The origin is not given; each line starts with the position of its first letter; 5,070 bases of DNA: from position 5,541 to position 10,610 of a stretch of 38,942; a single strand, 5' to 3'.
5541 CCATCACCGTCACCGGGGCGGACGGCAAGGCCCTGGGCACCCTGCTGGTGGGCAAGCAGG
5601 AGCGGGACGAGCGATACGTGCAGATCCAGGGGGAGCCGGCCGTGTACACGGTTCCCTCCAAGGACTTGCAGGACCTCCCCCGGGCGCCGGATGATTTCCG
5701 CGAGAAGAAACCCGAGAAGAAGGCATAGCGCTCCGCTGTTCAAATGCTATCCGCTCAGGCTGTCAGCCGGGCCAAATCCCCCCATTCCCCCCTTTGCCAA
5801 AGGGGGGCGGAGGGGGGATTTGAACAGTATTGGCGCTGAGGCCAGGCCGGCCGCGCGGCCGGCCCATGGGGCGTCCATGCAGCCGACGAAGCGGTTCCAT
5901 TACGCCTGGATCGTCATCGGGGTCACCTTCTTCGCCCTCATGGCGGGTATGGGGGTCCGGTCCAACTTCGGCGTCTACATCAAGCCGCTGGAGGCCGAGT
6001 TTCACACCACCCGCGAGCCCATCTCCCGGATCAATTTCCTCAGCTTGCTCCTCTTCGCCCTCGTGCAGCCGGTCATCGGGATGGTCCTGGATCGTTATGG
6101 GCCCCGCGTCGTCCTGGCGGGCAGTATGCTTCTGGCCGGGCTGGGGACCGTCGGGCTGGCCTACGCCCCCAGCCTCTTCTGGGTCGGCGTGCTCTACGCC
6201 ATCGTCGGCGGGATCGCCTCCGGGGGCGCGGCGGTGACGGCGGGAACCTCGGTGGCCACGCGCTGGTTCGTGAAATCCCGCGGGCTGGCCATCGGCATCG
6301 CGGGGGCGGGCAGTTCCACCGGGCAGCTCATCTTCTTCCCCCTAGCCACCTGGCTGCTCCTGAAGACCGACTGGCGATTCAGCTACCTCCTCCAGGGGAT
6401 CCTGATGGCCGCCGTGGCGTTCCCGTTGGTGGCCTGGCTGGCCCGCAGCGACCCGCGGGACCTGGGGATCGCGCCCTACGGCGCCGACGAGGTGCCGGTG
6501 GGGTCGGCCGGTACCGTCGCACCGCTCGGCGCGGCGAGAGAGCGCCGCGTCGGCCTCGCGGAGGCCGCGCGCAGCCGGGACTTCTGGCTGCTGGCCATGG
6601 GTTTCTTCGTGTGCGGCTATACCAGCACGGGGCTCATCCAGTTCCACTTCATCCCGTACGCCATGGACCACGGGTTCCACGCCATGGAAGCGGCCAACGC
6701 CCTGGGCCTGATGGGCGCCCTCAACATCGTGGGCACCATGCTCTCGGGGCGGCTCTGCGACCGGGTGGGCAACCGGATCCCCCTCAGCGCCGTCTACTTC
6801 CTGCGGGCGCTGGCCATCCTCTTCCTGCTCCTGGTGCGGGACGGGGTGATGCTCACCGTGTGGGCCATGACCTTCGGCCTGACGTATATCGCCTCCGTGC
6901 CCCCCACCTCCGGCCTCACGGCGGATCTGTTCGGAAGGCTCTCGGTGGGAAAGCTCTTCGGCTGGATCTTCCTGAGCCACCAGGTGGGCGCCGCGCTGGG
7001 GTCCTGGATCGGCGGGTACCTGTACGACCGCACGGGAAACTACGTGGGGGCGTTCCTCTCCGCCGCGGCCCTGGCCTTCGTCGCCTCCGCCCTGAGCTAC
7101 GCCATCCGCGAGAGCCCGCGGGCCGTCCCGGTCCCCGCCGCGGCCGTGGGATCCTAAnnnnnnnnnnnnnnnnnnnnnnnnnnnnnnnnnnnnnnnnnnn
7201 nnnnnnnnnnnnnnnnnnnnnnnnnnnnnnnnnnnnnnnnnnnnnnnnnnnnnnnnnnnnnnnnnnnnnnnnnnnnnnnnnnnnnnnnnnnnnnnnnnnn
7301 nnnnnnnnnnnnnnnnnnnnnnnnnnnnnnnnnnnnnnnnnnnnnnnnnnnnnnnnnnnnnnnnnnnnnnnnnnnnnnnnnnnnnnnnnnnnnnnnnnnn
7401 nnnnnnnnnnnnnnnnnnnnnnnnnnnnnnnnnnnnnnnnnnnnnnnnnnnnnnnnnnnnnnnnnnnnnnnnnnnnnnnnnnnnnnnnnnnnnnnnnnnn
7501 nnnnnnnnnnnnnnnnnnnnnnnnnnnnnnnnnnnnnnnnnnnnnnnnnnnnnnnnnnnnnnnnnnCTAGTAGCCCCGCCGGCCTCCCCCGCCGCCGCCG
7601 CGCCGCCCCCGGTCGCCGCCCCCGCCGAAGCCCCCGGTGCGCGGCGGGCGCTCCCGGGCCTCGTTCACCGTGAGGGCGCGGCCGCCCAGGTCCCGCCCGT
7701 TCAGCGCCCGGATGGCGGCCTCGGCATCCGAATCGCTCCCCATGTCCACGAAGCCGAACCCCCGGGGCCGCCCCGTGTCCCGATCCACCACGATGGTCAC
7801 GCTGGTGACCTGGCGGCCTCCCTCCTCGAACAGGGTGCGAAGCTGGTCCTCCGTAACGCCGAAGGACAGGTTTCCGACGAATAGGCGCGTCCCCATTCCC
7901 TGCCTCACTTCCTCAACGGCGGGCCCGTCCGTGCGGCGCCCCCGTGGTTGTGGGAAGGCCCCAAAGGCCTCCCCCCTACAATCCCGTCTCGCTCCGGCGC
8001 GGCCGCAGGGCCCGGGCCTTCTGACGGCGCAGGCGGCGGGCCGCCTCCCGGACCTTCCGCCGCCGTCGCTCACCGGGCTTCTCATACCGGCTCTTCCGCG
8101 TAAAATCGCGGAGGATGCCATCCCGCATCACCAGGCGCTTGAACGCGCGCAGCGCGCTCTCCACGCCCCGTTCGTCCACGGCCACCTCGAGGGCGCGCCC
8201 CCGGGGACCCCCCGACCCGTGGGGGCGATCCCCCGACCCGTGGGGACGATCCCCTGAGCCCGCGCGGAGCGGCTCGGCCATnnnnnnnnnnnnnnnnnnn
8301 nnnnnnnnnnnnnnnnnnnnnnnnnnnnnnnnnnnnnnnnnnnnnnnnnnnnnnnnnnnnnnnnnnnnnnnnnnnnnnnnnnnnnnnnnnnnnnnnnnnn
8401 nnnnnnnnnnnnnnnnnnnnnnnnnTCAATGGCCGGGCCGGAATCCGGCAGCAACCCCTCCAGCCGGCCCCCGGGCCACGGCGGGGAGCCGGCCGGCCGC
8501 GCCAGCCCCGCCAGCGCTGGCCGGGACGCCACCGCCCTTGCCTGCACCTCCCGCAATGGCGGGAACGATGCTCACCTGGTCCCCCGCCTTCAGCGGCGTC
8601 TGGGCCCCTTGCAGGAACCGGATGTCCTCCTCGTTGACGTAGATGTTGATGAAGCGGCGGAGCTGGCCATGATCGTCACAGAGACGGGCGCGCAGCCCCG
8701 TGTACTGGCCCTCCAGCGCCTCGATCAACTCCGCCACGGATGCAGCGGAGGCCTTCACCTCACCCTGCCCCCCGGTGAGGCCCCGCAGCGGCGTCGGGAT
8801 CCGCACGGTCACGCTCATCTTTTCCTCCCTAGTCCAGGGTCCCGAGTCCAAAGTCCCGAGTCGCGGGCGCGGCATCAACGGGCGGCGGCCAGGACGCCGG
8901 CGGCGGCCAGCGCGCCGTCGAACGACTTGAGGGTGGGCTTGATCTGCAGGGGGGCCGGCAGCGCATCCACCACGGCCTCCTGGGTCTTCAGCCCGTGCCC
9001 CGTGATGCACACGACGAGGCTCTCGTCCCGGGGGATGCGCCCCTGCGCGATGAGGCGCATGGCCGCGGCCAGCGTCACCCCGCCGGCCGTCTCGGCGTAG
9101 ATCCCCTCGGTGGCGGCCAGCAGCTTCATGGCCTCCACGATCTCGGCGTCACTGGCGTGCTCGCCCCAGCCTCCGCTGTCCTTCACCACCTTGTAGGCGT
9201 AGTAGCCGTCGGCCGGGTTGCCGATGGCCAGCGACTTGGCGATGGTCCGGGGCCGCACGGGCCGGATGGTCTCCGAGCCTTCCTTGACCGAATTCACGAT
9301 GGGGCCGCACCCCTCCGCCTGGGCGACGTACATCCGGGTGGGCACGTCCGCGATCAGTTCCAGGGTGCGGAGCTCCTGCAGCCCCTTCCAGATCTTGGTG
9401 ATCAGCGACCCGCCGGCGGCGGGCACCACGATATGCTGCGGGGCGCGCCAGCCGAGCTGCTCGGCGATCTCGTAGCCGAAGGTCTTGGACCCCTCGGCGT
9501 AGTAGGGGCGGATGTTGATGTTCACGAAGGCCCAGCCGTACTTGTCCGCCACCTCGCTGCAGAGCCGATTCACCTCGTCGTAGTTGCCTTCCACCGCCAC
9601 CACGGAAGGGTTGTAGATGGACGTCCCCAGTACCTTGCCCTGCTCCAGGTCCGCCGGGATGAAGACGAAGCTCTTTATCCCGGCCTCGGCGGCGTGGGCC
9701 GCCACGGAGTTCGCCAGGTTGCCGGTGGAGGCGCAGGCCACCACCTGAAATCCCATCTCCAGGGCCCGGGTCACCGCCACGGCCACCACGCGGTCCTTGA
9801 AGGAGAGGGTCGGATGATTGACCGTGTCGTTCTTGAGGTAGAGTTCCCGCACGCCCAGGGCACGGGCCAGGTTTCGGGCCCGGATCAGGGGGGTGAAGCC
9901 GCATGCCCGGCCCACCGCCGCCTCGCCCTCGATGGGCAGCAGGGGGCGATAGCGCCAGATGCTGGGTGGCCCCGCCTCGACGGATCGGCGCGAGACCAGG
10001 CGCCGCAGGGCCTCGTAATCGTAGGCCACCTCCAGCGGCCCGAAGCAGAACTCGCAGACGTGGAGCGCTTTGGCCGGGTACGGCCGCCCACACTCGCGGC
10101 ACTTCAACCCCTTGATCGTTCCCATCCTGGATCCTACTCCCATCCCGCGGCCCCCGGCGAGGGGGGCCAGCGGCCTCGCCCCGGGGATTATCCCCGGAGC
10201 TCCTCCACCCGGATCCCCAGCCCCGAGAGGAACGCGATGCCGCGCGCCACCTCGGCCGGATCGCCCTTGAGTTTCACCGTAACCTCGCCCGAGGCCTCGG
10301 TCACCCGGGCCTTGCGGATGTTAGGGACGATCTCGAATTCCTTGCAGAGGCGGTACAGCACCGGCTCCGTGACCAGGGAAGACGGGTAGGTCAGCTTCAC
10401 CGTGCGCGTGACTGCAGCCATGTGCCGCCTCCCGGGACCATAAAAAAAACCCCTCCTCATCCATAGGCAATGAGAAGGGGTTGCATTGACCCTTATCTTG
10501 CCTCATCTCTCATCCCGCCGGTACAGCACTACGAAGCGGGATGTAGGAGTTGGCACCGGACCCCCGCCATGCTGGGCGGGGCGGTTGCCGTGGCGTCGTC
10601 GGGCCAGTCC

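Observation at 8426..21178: One co-directional ~12.7 kb sulfur-assimilation supercluster joins sulfite reductase to two protein-thiocarboxylate branches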

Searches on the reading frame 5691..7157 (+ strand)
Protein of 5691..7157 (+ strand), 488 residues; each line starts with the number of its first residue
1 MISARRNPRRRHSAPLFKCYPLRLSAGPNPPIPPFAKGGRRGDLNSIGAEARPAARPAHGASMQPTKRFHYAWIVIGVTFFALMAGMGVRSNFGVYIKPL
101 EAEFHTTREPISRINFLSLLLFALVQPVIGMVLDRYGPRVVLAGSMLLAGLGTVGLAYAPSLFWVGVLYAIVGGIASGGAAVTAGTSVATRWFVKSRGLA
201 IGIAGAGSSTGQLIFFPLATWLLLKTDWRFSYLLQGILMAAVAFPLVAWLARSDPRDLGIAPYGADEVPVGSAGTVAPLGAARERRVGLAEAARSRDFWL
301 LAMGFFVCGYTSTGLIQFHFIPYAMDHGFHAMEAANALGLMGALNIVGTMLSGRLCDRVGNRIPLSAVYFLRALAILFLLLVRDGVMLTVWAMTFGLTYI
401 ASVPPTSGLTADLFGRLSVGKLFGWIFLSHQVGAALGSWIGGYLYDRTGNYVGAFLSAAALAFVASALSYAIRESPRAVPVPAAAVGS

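Call 32: search_protein_families(library=pfam, proteins=[window:5691-7157:+], max_evalue=0.001)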
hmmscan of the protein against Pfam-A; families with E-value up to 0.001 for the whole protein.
window:5691-7157:+ (488 aa): 1 family
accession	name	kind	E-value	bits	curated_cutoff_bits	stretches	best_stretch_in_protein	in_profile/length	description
PF07690.21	MFS_1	-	1.6e-44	152.7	33.4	2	80-401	2-314/347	Major Facilitator Superfamily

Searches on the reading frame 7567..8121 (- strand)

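Call 7: search_protein_families(library=pfam, proteins=[window:7567-8121:-], max_evalue=0.01)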
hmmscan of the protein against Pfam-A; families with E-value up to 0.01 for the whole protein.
window:7567-8121:- (184 aa): 1 family
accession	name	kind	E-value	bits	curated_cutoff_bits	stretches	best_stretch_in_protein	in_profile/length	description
PF00076.28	RRM_1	-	1.3e-20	73.5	20.7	1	80-150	1-69/70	RNA recognition motif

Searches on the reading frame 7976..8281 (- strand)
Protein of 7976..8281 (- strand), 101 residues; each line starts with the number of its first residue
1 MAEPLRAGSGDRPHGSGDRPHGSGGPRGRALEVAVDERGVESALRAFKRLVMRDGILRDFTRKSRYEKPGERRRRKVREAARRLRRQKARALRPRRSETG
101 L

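Call 7: search_protein_families(library=pfam, proteins=[window:7976-8281:-], max_evalue=0.01)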
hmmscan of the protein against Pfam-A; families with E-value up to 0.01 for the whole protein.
window:7976-8281:- (101 aa): 1 family
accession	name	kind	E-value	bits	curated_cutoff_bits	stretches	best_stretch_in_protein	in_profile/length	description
PF01165.25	Ribosomal_S21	-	5e-17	61.8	27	1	32-85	1-55/55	Ribosomal protein S21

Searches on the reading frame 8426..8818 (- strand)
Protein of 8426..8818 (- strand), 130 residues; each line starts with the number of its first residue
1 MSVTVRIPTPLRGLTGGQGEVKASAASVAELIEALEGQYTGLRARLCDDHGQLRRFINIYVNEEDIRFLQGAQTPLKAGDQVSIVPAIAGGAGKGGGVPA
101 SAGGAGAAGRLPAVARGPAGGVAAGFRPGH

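Call 7: search_protein_families(library=pfam, proteins=[window:8426-8818:-], max_evalue=0.01)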
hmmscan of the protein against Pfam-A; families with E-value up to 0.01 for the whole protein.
window:8426-8818:- (130 aa): 1 family
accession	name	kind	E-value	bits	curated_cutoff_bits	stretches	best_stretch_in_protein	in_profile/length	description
PF02597.26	ThiS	-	1.3e-17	64.5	22.5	1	5-91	1-76/76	ThiS family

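Call 9: search_protein_families(library=ncbifam, proteins=[window:8426-8818:-], max_evalue=0.001)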
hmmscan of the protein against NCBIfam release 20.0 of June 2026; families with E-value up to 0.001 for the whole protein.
window:8426-8818:- (130 aa): 2 families
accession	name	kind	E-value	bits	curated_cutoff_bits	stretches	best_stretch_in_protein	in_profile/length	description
NF041918.1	SAMP1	equivalog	9.1e-15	55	60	1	10-91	8-91/91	ubiquitin-like small modifier protein 1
TIGR01687.1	moaD_arch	subfamily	1.7e-11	44.5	49.5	1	3-91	1-88/88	MoaD family protein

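Call 41: search_solved_structures(query=window:8426-8818:-, max_evalue=0.001, show_alignments=2)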
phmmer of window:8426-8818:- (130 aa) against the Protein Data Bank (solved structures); distinct sequences matched with E-value up to 0.001: 9.
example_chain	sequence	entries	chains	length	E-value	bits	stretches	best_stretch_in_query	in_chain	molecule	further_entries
4n6e_B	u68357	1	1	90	6.9e-23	84.4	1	1-91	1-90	ThiS/MoaD family protein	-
3dwg_C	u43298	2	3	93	2.1e-22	82.8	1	1-91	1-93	9.5 kDa culture filtrate antigen cfp10A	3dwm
1v8c_A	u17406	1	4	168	2.1e-09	40.8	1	9-92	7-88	MoaD related protein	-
2m19_A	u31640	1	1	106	9e-09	38.7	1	25-91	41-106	Molybdopterin converting factor subunit 1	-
2g1e_A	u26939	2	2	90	2.5e-06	30.8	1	3-91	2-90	hypothetical protein Ta0895 | Putative uncharacterized protein Ta0895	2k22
2l52_A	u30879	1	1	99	5.2e-05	26.6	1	7-91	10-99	METHANOSARCINA ACETIVORANS SAMP1 HOMOLOG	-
2l83_A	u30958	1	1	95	0.00044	23.6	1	25-92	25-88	Small archaeal modifier protein 1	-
3po0_A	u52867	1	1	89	0.00088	22.6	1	25-91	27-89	Small archaeal modifier protein 1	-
4hro_A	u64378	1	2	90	0.00092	22.5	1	25-91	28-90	Small archaeal modifier protein 1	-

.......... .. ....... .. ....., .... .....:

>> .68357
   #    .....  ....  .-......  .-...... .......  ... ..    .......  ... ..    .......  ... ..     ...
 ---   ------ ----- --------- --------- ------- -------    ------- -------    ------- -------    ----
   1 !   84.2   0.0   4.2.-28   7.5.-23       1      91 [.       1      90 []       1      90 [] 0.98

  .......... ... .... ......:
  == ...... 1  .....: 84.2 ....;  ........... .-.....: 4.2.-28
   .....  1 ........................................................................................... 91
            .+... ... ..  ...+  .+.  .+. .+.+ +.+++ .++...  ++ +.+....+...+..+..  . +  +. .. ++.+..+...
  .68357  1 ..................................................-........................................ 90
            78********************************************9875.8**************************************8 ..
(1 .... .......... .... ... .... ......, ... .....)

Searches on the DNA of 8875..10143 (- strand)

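Call 63: search_rna_families(source=L087, threshold=gathering)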
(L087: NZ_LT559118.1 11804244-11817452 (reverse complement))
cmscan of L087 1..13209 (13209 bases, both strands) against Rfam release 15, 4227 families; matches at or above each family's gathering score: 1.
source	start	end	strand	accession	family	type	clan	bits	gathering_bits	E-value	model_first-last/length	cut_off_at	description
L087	5834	5975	+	RF00162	SAM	Cis-reg; riboswitch;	CL00012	68.7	44.4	1.3e-14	1-108/108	no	SAM riboswitch aptamer (S box leader)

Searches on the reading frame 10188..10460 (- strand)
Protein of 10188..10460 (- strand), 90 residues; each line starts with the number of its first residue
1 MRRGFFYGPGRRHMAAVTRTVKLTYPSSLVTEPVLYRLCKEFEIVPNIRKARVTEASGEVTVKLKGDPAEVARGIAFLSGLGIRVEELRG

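Call 7: search_protein_families(library=pfam, proteins=[window:10188-10460:-], max_evalue=0.01)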
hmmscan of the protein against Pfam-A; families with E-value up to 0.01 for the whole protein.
window:10188-10460:- (90 aa): 1 family
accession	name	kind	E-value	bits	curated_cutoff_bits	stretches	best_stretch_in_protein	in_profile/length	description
PF09383.16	NIL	-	3.4e-14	52.9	24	1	20-87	2-73/73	NIL domain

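Call 9: search_protein_families(library=ncbifam, proteins=[window:10188-10460:-], max_evalue=0.001)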
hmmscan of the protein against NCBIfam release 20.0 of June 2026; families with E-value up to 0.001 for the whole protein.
window:10188-10460:- (90 aa): 0 families

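Call 43: find_homologous_proteins(query=window:10188-10421:-, max_evalue=0.001)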
Query window:10188-10421:- (77 aa): 21 proteins with E <= 0.001 among 23 candidates.
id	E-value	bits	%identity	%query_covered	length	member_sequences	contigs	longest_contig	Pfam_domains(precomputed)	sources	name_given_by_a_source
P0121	7.5e-39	148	95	100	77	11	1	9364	PF09383.17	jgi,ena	jgi:ABC-type methionine transport system ATPase subunit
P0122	1.6e-37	144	92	100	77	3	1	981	PF09383.17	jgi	-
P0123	6.9e-37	142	92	100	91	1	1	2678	PF09383.17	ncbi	-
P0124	2.1e-36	140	91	100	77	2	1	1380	PF09383.17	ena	-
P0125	6.1e-36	139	91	100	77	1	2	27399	PF09383.17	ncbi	-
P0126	2.8e-35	137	87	100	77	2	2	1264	PF09383.17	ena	-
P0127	4.8e-34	133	86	100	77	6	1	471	PF09383.17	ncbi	-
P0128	9.7e-34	132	86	100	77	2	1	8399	PF09383.17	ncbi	-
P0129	4.8e-33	130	86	99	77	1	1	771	PF09383.17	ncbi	-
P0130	9.8e-32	126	81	100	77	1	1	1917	PF09383.17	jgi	jgi:ABC-type methionine transport system ATPase subunit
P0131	1.3e-31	125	81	100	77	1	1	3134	PF09383.17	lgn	-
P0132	1.4e-31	125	81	97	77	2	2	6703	PF09383.17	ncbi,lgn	-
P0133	4.5e-31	124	83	100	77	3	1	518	PF09383.17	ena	-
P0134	2.8e-30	121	80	97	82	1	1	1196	PF09383.17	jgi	jgi:ABC-type methionine transport system ATPase subunit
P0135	5.1e-30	120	79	97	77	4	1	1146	PF09383.17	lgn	-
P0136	6.0e-30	120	80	97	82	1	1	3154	PF09383.17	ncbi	-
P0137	7.8e-30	120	80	97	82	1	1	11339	PF09383.17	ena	-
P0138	1.2e-29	119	77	100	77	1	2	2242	PF09383.17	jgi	jgi:ABC-type methionine transport system ATPase subunit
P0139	1.8e-29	119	82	95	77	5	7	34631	PF09383.17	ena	-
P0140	9.1e-29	116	79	97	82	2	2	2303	PF09383.17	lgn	-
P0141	1.1e-28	116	83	91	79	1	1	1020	PF09383.17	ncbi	-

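Call 44: find_encoding_contigs(protein=P0125, flank=10000, max_places=2)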
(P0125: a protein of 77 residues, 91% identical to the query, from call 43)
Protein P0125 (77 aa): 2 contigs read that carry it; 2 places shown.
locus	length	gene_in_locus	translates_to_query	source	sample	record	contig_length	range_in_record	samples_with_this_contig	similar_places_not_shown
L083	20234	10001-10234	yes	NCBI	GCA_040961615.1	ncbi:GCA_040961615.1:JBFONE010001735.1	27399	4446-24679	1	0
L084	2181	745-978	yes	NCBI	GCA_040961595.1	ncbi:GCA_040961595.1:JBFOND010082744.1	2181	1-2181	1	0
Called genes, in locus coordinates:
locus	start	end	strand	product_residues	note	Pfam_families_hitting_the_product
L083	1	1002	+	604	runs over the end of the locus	PF03460:NIR_SIR_ferr, PF01077:NIR_SIR, PF03460:NIR_SIR_ferr, PF01077:NIR_SIR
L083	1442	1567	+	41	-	-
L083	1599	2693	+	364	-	PF03601:Cons_hypoth698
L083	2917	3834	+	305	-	PF02602:HEM4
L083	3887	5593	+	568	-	PF03460:NIR_SIR_ferr, PF01077:NIR_SIR, PF03460:NIR_SIR_ferr, PF01077:NIR_SIR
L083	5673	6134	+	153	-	-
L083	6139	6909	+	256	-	PF01925:TauE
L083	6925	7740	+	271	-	PF01507:PAPS_reduct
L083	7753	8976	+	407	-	PF14306:PUA_2, PF01747:ATP-sulfurylase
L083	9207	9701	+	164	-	PF09383:NIL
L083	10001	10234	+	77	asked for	PF09383:NIL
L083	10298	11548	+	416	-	PF05810:NinF, PF00291:PALP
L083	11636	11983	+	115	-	PF02597:ThiS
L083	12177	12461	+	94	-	PF01165:Ribosomal_S21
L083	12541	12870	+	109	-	PF00076:RRM_1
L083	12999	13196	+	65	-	-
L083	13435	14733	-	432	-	PF07690:MFS_1, PF06779:MFS_4 (weak), PF07690:MFS_1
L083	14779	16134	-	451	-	PF14238:DUF4340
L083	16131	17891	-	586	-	PF23357:DUF7088, PF09822:ABC_transp_aux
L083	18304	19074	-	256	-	PF12679:ABC2_membrane_2, PF12730:ABC2_membrane_4, PF12698:ABC2_membrane_3, PF13346:ABC2_membrane_5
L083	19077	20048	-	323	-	PF00005:ABC_tran, PF13304:AAA_21 (weak)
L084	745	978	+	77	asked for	PF09383:NIL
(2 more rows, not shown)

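Call 45: find_encoding_contigs(protein=P0121, flank=10000, max_places=2)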
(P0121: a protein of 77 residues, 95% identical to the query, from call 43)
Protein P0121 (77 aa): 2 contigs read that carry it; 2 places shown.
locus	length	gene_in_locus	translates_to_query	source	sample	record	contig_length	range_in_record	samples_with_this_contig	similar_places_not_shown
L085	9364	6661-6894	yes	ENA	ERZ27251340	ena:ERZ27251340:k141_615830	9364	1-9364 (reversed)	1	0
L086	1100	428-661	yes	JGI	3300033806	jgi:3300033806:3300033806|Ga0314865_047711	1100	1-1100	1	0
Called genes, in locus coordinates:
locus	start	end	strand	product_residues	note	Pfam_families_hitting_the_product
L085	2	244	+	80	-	?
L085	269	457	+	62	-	PF10055:DUF2292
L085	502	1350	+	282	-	PF00581:Rhodanese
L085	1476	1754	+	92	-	-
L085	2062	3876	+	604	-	PF03460:NIR_SIR_ferr, PF01077:NIR_SIR, PF03460:NIR_SIR_ferr, PF01077:NIR_SIR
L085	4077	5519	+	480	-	PF03601:Cons_hypoth698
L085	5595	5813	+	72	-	-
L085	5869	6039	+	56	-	-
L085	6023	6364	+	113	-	PF09383:NIL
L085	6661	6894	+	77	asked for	PF09383:NIL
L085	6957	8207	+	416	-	PF05810:NinF, PF00291:PALP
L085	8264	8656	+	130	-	PF02597:ThiS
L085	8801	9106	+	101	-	PF01165:Ribosomal_S21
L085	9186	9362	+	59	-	?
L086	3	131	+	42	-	PF09383:NIL (weak)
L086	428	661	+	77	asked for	PF09383:NIL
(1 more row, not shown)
